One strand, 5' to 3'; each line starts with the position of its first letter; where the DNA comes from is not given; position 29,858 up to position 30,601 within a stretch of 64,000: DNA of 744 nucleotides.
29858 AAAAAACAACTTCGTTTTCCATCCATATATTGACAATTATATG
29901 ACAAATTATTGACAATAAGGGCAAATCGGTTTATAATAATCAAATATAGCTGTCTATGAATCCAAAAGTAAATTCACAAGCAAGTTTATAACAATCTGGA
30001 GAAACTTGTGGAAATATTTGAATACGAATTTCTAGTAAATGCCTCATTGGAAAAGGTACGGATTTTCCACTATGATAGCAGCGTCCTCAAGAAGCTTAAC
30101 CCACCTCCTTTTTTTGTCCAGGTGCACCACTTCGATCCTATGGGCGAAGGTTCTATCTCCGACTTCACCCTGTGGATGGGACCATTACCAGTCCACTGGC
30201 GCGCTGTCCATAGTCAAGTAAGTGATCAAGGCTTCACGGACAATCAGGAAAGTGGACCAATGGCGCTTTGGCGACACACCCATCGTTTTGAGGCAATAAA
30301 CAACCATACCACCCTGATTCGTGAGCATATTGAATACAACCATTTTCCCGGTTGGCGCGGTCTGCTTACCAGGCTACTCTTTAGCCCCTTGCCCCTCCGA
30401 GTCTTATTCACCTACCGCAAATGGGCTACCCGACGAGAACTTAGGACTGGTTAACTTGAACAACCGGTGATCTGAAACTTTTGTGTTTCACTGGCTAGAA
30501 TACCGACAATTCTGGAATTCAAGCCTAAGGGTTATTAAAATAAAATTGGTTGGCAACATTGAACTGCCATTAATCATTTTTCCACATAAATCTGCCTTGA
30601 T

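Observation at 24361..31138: Envelope proteostasis/redox neighbourhood carrying both selenoprotein candidates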

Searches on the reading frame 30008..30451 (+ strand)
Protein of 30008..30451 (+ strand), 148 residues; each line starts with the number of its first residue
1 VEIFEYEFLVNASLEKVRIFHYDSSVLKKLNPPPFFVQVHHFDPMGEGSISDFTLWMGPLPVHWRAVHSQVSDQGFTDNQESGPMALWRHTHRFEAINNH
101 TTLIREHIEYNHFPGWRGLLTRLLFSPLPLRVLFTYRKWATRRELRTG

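Call 6: search_protein_families(library=pfam, proteins=[window:30008-30451:+], max_evalue=0.01)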
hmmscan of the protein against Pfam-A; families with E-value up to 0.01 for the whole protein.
window:30008-30451:+ (148 aa): 0 families

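Call 36: search_protein_families(library=ncbifam, proteins=[window:30008-30451:+], max_evalue=0.01)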
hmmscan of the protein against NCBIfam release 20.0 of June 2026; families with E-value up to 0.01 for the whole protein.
window:30008-30451:+ (148 aa): 0 families

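Call 87: search_protein_families(library=pfam, proteins=[window:30008-30451:+], max_evalue=10)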
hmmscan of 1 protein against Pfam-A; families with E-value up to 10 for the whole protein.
window:30008-30451:+ (148 aa): 0 families

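Call 88: search_solved_structures(query=window:30008-30451:+, max_evalue=1)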
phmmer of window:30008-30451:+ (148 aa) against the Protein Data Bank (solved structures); distinct sequences matched with E-value up to 1: 2.
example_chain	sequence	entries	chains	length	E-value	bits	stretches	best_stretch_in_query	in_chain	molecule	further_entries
10lk_Y1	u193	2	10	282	0.077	16.3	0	45-139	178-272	FlaA2 associated protein 2 | LIC_12075 protein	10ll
2m9u_A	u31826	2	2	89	0.53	13.6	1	90-132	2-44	Integrase p46 | Integrase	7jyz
